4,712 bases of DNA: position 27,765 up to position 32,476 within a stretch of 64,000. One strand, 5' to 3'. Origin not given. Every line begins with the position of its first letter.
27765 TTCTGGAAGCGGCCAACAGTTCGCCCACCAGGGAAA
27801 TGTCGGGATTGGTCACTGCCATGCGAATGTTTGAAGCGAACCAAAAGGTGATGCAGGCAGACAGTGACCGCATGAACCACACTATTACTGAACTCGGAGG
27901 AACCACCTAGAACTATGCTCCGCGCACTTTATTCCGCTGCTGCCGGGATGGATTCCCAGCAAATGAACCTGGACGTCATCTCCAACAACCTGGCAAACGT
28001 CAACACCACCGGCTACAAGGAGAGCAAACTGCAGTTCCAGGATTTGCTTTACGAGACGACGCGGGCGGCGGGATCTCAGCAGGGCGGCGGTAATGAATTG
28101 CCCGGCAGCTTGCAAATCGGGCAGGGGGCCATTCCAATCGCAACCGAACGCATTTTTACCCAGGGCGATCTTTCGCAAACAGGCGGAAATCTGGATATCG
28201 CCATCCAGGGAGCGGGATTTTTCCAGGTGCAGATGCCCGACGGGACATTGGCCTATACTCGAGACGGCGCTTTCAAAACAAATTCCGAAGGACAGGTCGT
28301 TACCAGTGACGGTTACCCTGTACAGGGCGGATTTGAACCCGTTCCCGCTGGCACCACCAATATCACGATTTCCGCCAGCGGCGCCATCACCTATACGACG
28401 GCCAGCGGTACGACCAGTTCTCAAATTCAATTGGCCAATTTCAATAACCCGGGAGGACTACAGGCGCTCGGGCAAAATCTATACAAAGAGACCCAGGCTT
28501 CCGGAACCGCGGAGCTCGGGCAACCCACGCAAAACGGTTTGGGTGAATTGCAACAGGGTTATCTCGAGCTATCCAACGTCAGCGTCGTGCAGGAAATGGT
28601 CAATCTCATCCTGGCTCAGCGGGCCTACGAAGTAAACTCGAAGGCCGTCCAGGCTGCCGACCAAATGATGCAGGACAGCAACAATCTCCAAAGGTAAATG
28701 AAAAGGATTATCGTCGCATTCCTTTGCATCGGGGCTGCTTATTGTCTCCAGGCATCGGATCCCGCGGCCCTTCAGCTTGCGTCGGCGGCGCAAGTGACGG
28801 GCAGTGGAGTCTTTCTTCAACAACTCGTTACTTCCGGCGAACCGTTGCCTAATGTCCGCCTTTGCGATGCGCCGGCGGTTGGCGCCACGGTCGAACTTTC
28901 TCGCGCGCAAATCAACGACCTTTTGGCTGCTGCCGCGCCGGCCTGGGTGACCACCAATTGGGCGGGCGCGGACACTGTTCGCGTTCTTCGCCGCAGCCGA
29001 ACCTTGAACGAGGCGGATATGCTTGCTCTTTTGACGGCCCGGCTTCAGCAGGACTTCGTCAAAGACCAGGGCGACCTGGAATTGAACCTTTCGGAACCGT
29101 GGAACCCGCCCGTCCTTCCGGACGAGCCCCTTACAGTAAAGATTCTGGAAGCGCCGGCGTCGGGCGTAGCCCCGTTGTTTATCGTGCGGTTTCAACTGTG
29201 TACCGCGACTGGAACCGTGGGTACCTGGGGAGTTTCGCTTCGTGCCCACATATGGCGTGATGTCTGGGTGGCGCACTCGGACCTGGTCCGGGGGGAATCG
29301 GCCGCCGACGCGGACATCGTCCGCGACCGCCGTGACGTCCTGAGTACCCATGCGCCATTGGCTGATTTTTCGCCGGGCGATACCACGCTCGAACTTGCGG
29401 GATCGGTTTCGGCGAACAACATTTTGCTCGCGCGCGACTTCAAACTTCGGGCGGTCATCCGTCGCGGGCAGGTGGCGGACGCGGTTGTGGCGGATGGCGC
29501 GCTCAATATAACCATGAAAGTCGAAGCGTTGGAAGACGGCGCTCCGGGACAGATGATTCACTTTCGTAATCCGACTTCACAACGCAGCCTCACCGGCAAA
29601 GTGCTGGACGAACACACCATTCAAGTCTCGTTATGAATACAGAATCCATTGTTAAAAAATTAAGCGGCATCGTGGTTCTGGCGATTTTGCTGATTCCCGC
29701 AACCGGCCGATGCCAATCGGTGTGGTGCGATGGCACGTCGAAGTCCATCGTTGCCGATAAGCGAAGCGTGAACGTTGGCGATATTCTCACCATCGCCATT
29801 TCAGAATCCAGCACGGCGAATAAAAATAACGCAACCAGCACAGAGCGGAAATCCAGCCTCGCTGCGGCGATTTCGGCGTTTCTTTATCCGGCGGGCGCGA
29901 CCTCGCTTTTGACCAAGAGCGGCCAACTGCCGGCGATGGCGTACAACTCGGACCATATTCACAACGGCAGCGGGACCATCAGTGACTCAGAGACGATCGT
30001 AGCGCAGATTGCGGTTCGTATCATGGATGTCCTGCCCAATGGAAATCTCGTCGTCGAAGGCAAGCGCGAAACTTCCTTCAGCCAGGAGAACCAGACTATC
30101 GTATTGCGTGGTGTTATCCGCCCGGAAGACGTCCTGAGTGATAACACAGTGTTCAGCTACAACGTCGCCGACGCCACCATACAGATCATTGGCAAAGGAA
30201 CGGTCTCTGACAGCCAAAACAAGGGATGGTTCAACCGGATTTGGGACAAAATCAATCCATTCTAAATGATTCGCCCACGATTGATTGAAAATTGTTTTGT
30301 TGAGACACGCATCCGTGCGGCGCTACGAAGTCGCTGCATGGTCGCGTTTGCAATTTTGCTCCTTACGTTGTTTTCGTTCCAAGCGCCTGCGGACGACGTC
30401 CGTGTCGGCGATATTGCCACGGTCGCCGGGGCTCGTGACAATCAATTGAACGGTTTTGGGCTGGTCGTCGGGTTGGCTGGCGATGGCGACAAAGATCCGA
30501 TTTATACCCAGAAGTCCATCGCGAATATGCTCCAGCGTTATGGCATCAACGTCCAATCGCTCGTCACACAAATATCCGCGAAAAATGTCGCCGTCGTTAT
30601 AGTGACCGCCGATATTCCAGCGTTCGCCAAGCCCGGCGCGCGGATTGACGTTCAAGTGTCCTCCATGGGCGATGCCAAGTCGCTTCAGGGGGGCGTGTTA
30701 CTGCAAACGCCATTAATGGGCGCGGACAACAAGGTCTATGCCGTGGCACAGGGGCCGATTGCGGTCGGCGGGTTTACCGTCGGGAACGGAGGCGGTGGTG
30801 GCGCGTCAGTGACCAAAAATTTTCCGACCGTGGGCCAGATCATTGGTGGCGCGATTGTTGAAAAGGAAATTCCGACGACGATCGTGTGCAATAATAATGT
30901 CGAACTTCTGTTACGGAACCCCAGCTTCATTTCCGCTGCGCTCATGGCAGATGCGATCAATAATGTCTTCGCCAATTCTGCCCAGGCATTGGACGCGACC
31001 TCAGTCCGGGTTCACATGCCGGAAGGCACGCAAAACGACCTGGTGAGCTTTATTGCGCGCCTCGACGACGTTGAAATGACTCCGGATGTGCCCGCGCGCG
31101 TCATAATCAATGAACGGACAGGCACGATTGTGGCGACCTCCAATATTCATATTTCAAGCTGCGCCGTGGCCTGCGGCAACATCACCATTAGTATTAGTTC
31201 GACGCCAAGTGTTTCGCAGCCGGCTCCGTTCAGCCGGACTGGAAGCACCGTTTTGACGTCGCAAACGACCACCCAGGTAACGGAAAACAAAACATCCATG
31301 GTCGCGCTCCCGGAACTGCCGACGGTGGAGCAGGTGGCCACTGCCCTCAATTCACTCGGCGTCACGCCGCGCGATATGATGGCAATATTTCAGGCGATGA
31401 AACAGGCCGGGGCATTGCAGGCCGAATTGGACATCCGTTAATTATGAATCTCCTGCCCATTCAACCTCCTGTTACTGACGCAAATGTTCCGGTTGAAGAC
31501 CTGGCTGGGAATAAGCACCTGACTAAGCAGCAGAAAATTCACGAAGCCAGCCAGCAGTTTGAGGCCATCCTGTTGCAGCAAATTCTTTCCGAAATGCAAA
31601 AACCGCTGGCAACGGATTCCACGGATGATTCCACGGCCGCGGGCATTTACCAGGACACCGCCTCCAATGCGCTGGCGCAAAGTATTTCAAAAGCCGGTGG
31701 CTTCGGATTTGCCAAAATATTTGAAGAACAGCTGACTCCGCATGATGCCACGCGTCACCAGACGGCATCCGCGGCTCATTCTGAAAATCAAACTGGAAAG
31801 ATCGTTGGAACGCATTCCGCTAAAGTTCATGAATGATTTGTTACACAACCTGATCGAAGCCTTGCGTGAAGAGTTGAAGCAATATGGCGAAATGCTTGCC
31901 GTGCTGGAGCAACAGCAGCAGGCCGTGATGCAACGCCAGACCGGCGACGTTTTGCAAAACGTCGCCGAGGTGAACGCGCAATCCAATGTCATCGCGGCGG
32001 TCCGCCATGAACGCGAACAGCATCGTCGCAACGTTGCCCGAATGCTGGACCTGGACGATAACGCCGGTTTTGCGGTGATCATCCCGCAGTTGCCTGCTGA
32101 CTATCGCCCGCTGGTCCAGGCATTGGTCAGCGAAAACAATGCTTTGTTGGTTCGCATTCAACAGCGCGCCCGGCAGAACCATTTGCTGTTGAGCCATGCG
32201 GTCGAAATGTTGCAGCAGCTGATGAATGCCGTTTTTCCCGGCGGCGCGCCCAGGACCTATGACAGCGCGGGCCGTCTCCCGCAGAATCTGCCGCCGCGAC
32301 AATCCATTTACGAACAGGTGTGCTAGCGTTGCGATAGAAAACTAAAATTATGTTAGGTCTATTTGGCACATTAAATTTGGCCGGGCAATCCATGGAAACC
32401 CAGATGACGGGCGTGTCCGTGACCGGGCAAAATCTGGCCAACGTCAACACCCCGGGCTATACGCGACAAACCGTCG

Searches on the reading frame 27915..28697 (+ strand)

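Call 94: search_protein_families(library=pfam, proteins=[window:27915-28697:+], max_evalue=0.00001)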
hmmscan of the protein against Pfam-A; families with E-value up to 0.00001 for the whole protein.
window:27915-28697:+ (260 aa): 3 families
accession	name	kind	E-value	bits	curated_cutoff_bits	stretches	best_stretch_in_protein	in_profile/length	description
PF22692.1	LlgE_F_G_D1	-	1.9e-24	86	27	1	96-160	1-64/64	Flagellar hook protein FlgE/F/G D1 domain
PF06429.18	Flg_bbr_C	-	1.3e-20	73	23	1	213-258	1-46/46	Flagellar basal body rod FlgEFG protein C-terminal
PF00460.25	Flg_bb_rod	-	2.5e-10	40.5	20.7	1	5-35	1-31/31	Flagella basal body rod protein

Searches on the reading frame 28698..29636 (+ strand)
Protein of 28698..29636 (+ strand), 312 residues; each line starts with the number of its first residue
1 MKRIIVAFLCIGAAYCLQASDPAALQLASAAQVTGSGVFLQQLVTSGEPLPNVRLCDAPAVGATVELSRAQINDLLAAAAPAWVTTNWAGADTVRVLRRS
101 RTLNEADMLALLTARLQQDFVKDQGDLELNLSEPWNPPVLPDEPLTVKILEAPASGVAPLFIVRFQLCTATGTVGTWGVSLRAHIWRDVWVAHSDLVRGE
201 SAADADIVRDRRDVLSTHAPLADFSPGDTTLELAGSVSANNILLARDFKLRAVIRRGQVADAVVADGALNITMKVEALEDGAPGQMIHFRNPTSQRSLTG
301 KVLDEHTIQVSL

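Call 7: search_protein_families(library=pfam, proteins=[window:28698-29636:+], max_evalue=0.001)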
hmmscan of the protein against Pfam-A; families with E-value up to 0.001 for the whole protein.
window:28698-29636:+ (312 aa): 1 family
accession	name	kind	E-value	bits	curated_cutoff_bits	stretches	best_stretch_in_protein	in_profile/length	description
PF13144.11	ChapFlgA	-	1.1e-16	61.5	23.8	1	188-310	2-122/122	Chaperone for flagella basal body P-ring formation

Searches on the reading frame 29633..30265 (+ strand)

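Call 7: search_protein_families(library=pfam, proteins=[window:29633-30265:+], max_evalue=0.001)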
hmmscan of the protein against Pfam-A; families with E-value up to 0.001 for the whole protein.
window:29633-30265:+ (210 aa): 1 family
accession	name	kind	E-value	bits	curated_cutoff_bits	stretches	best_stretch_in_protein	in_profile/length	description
PF02107.21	FlgH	-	2.8e-50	170.8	27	1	28-209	5-172/172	Flagellar L-ring protein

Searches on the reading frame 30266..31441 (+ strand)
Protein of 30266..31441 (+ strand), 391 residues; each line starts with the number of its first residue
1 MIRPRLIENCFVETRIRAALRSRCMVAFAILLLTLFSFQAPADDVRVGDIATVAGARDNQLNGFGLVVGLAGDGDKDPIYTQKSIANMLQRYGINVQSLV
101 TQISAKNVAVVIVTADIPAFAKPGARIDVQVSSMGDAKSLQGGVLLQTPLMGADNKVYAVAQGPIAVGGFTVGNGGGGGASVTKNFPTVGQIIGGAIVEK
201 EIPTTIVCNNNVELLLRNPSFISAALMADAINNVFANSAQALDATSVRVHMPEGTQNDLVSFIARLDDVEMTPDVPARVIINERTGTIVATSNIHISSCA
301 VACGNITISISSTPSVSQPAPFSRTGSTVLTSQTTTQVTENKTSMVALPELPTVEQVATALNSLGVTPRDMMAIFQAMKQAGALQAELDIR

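Call 7: search_protein_families(library=pfam, proteins=[window:30266-31441:+], max_evalue=0.001)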
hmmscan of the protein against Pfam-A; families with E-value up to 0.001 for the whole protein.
window:30266-31441:+ (391 aa): 1 family
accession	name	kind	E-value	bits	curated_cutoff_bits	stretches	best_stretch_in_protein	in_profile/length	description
PF02119.21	FlgI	-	5.1e-126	420.7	25.3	1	46-390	1-343/343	Flagellar P-ring protein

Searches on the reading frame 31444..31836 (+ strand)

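Call 7: search_protein_families(library=pfam, proteins=[window:31444-31836:+], max_evalue=0.001)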
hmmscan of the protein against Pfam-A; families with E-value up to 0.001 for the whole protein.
window:31444-31836:+ (130 aa): 1 family
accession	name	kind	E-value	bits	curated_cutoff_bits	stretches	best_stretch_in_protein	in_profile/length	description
PF10135.14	Rod-binding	-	4.5e-05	24.3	25.1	1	57-96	11-51/51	Rod binding protein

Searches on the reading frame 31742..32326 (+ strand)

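Call 7: search_protein_families(library=pfam, proteins=[window:31742-32326:+], max_evalue=0.001)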
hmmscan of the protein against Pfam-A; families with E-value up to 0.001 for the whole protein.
window:31742-32326:+ (194 aa): 2 families
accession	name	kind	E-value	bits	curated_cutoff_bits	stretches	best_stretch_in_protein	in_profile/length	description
PF05130.17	FlgN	-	6.5e-17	62.8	30.5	1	30-179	1-145/147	FlgN protein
PF15615.11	TerB_C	-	2.2e-05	25.1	26.3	1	33-156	19-117/148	TerB-C domain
